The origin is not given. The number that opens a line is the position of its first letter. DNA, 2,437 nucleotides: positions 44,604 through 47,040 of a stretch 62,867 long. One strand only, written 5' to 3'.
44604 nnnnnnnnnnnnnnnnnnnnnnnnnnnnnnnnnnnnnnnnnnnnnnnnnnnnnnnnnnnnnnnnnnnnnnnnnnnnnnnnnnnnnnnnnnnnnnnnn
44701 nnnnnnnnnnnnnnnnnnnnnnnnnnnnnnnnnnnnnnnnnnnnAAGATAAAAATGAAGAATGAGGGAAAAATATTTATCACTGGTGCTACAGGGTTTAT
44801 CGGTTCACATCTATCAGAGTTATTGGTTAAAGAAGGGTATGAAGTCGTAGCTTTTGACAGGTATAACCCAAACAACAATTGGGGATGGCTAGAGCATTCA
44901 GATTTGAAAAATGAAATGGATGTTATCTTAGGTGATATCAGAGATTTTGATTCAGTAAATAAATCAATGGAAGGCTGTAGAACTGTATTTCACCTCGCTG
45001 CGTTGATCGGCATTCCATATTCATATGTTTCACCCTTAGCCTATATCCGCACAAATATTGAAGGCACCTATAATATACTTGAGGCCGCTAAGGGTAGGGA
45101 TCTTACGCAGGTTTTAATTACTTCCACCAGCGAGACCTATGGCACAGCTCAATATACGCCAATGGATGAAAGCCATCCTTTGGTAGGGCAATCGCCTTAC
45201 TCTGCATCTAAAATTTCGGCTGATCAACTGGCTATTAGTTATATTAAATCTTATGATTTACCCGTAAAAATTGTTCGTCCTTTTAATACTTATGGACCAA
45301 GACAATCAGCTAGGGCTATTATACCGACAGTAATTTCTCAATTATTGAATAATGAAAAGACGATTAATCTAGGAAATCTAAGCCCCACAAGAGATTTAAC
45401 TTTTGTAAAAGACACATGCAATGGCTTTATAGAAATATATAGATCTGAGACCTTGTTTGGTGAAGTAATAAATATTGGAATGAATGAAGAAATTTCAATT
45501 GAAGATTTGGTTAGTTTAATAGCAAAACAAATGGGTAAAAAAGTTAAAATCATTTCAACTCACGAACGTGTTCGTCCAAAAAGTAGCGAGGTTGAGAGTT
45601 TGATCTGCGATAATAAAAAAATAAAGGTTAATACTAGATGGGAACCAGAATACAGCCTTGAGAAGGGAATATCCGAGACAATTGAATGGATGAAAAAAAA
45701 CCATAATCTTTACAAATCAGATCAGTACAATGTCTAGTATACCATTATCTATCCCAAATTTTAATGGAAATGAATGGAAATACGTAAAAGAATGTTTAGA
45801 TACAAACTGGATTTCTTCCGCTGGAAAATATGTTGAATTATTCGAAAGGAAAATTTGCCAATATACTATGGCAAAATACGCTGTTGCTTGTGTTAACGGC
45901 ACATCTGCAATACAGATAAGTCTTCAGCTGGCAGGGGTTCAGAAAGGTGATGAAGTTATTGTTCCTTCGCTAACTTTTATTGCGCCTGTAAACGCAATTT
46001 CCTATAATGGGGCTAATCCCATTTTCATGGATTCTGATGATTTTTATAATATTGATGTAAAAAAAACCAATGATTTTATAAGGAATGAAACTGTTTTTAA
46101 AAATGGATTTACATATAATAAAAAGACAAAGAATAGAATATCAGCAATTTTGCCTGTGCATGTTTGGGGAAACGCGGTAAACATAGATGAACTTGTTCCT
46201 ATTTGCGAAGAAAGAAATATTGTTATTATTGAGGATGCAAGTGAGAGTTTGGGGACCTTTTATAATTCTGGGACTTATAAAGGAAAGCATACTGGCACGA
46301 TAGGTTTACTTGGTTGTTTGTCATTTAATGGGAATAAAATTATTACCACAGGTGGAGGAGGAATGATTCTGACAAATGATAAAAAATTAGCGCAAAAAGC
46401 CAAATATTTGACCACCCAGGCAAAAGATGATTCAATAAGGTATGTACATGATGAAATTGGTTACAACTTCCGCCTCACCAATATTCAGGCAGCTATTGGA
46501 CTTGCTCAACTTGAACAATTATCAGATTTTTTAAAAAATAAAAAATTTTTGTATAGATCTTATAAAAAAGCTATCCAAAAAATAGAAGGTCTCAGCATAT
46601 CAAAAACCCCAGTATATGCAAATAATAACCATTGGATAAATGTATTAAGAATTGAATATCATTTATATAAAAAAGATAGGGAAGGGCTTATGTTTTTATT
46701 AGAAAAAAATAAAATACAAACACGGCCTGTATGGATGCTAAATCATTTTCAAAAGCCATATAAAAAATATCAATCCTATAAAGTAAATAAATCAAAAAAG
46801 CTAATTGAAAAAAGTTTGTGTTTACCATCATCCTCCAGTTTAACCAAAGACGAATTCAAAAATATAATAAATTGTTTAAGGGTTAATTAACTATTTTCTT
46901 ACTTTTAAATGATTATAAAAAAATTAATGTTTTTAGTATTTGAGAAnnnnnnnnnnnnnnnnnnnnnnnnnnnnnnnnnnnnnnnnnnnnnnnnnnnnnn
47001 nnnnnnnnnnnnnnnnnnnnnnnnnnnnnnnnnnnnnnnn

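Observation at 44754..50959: Legionaminic-acid-type gene order interrupted by an ACP / FabG-like SDR / AMP-ligase module: ACP-dependent N-acylation of a nonulosonate precursor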

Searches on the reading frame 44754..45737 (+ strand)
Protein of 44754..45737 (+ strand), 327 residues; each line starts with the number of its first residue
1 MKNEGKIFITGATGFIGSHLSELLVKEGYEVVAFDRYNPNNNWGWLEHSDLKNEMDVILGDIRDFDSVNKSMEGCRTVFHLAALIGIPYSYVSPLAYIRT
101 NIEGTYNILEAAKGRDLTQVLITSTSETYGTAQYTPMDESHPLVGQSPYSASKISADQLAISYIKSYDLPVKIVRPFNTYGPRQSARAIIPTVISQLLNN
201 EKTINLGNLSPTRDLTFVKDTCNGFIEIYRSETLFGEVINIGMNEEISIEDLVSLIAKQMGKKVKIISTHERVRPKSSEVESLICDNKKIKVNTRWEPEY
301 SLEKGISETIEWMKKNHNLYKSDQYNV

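Call 4: search_protein_families(library=pfam, proteins=[window:44754-45737:+])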
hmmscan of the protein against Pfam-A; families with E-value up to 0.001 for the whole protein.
window:44754-45737:+ (327 aa): 9 families
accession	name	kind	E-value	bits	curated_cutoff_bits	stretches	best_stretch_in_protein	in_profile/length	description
PF16363.11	GDP_Man_Dehyd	-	3.1e-72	244.2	27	1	8-309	1-332/332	GDP-mannose 4,6 dehydratase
PF01370.27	Epimerase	-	2.1e-57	194.7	20.9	1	7-242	1-240/240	NAD dependent epimerase/dehydratase family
PF01073.25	3Beta_HSD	-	2.7e-19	69.7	22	1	9-219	2-219/280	3-beta hydroxysteroid dehydrogenase/isomerase family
PF02719.21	Polysacc_synt_2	-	3.9e-19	69.4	20.2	1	7-285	1-275/293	Polysaccharide biosynthesis protein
PF07993.18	NAD_binding_4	-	3.1e-13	49.9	20.1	1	9-181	1-209/258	Male sterility protein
PF13460.12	NAD_binding_10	-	4.5e-11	43.4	27.2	1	11-177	1-144/184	NAD(P)H-binding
PF05368.20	NmrA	-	6.5e-08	33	27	1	5-115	3-97/298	NmrA-like family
PF04321.23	RmlD_sub_bind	-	8.3e-08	32.1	27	1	6-275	2-249/287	RmlD substrate binding domain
PF00106.31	adh_short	-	5.2e-07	29.8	26.6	1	7-76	3-72/195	short chain dehydrogenase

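Call 5: search_protein_families(library=ncbifam, proteins=[window:44754-45737:+], max_evalue=0.01)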
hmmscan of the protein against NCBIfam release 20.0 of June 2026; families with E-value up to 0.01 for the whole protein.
window:44754-45737:+ (327 aa): 48 families (the best 25 are shown)
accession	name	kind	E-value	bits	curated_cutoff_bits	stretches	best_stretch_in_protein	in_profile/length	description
TIGR04180.1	EDH_00030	hypoth_equivalog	1.2e-138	461.2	475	1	7-301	1-297/297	NAD-dependent 4,6-dehydratase LegB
TIGR01181.1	dTDP_gluc_dehyt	equivalog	6.5e-57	193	365.1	1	6-320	1-318/321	dTDP-glucose 4,6-dehydratase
TIGR01179.1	galE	equivalog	5.2e-41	140.6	262.3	1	6-319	1-331/332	UDP-glucose 4-epimerase GalE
TIGR02622.1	CDP_4_6_dhtase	equivalog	3.1e-37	128.5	278.45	1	4-317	4-334/352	CDP-glucose 4,6-dehydratase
NF007490.0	PRK10084.1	subfamily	1.2e-29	103.4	649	1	6-319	2-340/361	dTDP-glucose 4,6-dehydratase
TIGR03466.1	HpnA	hypoth_equivalog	1.4e-28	99.8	367.65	1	6-267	2-253/327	hopanoid-associated sugar epimerase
NF007582.0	PRK10217.1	equivalog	1.7e-28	99.8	698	1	6-324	3-342/355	dTDP-glucose 4,6-dehydratase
NF011728.1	PRK15181.1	equivalog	2.7e-27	95.7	760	1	7-321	18-346/348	Vi polysaccharide biosynthesis UDP-N-acetylglucosaminuronic acid C-4 epimerase TviC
TIGR01472.1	gmd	equivalog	7.3e-27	94.5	415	1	7-310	3-335/342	GDP-mannose 4,6-dehydratase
NF042423.1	oxyalk_red_Shew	equivalog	2.6e-23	82.6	580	1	5-196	9-189/331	2-alkyl-3-oxoalkanoate reductase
TIGR02197.1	heptose_epim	equivalog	1.1e-21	77.3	274.6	1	7-315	1-315/316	ADP-glyceromanno-heptose 6-epimerase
NF007956.0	PRK10675.1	subfamily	5.5e-21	75.1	394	1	6-320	2-336/338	UDP-glucose 4-epimerase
NF047922.1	GDPFucSynFcl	equivalog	2.3e-20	73.3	500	1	5-317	3-305/308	GDP-L-fucose synthase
TIGR03589.1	PseB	equivalog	7.9e-18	64.5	407.75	1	1-274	1-258/324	UDP-N-acetylglucosamine 4,6-dehydratase (inverting)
NF005998.1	PRK08125.1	equivalog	4.6e-17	61.6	777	1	2-263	313-588/649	bifunctional UDP-4-amino-4-deoxy-L-arabinose formyltransferase/UDP-glucuronic acid oxidase ArnA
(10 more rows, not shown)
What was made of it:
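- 44754..45737 (+): LegB-like NAD-dependent 4,6-dehydratase. TIGR04180 461 bits (cut-off 475); PF16363 E = 3e-72 (calls 4, 5)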

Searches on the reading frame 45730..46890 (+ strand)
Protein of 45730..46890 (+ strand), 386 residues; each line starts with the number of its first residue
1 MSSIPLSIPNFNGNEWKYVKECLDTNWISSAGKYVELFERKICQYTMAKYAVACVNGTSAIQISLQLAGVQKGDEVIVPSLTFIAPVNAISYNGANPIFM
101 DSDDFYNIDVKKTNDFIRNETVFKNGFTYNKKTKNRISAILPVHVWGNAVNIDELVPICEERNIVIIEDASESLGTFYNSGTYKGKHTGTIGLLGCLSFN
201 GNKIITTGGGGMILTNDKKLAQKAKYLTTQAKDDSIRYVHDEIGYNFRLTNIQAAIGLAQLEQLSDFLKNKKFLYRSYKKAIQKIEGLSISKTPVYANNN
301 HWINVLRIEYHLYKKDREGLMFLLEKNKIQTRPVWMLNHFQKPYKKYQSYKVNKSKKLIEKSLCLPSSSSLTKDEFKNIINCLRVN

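Call 4: search_protein_families(library=pfam, proteins=[window:45730-46890:+])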
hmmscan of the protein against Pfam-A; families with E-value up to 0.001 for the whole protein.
window:45730-46890:+ (386 aa): 2 families
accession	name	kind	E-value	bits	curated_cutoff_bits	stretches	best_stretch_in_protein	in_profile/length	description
PF01041.23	DegT_DnrJ_EryC1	-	4.5e-95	319.3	19.8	1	14-384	6-360/360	DegT/DnrJ/EryC1/StrS aminotransferase family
PF00155.27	Aminotran_1_2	-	0.0003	20.5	19.7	1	37-119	46-139/361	Aminotransferase class I and II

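Call 5: search_protein_families(library=ncbifam, proteins=[window:45730-46890:+], max_evalue=0.01)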
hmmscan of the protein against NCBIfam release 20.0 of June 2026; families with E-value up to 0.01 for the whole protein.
window:45730-46890:+ (386 aa): 10 families
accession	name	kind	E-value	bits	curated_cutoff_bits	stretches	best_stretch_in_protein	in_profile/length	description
TIGR04181.1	NHT_00031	hypoth_equivalog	1.9e-145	484.3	420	1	4-368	1-359/359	LegC family aminotransferase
TIGR03588.1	PseC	equivalog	1.4e-63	215.1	423.5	1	5-384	3-377/380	UDP-4-amino-4,6-dideoxy-N-acetyl-beta-L-altrosamine transaminase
NF008687.0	PRK11706.1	equivalog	3.6e-50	170.8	375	1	4-382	2-369/375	dTDP-4-amino-4,6-dideoxygalactose transaminase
TIGR04427.1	PLP_DesI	equivalog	1.2e-49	169.5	650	1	20-385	39-381/390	dTDP-4-dehydro-6-deoxyglucose aminotransferase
NF008658.2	PRK11658.1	equivalog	2.6e-48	164.6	631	1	4-384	5-374/379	UDP-4-amino-4-deoxy-L-arabinose aminotransferase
NF011936.0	PRK15407.1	equivalog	5.9e-42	143.9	423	2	17-225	50-245/440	lipopolysaccharide biosynthesis protein RfbH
TIGR02379.1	ECA_wecE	subfamily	1.2e-41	142.8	434.85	1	4-383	2-371/376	dTDP-4-amino-4,6-dideoxy-D-glucose transaminase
NF005817.0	PRK07683.1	equivalog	0.0003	19.6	575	1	40-170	81-201/387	aminotransferase A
NF005588.0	PRK07309.1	equivalog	0.0091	14.9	576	0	42-118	85-157/391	pyridoxal phosphate-dependent aminotransferase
NF004975.0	PRK06348.1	equivalog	0.0098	14.9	549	1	38-121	78-163/384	pyridoxal phosphate-dependent aminotransferase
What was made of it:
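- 45730..46890 (+): LegC-family PLP aminotransferase (makes the 4-amine). TIGR04181 484 bits against a cut-off of 420 (call 5)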
